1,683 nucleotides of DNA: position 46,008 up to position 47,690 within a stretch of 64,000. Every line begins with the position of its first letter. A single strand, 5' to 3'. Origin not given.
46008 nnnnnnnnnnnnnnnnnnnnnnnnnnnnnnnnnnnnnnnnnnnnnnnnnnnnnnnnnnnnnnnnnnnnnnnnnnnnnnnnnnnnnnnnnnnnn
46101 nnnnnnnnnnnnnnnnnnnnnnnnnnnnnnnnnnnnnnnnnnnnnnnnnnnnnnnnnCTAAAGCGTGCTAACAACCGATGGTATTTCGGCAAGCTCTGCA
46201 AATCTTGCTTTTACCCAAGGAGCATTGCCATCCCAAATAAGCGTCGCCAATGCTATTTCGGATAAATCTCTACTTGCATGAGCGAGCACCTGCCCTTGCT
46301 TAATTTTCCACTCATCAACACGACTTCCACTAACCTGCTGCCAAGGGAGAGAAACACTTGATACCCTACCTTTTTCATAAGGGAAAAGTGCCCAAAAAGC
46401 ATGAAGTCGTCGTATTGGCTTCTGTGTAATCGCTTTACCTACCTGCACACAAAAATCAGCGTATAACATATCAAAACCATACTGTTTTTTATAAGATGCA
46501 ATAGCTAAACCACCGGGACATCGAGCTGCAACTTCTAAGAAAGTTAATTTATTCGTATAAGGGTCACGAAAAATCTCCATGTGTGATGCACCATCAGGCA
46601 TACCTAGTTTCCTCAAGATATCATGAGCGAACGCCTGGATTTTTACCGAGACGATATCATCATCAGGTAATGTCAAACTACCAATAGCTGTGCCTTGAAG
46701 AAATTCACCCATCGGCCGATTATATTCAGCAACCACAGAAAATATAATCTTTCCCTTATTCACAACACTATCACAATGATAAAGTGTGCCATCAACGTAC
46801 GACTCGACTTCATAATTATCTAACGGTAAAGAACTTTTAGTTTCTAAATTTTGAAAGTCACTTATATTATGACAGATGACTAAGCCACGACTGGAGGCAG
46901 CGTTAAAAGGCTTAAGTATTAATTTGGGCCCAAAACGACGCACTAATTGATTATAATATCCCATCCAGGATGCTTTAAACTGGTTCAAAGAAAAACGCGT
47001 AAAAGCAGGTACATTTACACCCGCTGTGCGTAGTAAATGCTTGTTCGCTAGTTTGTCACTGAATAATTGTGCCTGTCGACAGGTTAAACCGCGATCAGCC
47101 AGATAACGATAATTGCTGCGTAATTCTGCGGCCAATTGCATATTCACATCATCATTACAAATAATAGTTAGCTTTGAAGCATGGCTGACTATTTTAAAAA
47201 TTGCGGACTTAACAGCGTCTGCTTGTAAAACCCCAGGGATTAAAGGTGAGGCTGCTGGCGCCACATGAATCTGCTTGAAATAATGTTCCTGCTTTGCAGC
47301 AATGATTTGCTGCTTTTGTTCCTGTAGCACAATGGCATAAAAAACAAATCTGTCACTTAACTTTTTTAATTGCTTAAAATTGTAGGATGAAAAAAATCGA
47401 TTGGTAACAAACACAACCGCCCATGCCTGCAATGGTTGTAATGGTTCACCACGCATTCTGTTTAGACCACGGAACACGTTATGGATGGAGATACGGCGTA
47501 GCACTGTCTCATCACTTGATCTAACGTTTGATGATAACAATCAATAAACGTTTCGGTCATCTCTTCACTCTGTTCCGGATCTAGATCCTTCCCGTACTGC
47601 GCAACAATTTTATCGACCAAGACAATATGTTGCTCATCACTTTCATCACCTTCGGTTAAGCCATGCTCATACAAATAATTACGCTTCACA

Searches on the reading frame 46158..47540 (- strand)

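Call 29: search_protein_families(library=ncbifam, proteins=[window:46158-47540:-], max_evalue=1e-10)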
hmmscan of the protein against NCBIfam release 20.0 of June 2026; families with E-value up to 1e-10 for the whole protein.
window:46158-47540:- (460 aa): 0 families

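Call 77: search_protein_families(library=pfam, proteins=[window:46158-47540:-], max_evalue=0.0001)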
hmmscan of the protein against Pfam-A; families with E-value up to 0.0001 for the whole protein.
window:46158-47540:- (460 aa): 1 family
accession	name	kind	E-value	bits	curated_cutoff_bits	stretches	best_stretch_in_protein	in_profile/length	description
PF13535.11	ATP-grasp_4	-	3.6e-06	27.1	27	1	207-347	5-158/160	ATP-grasp domain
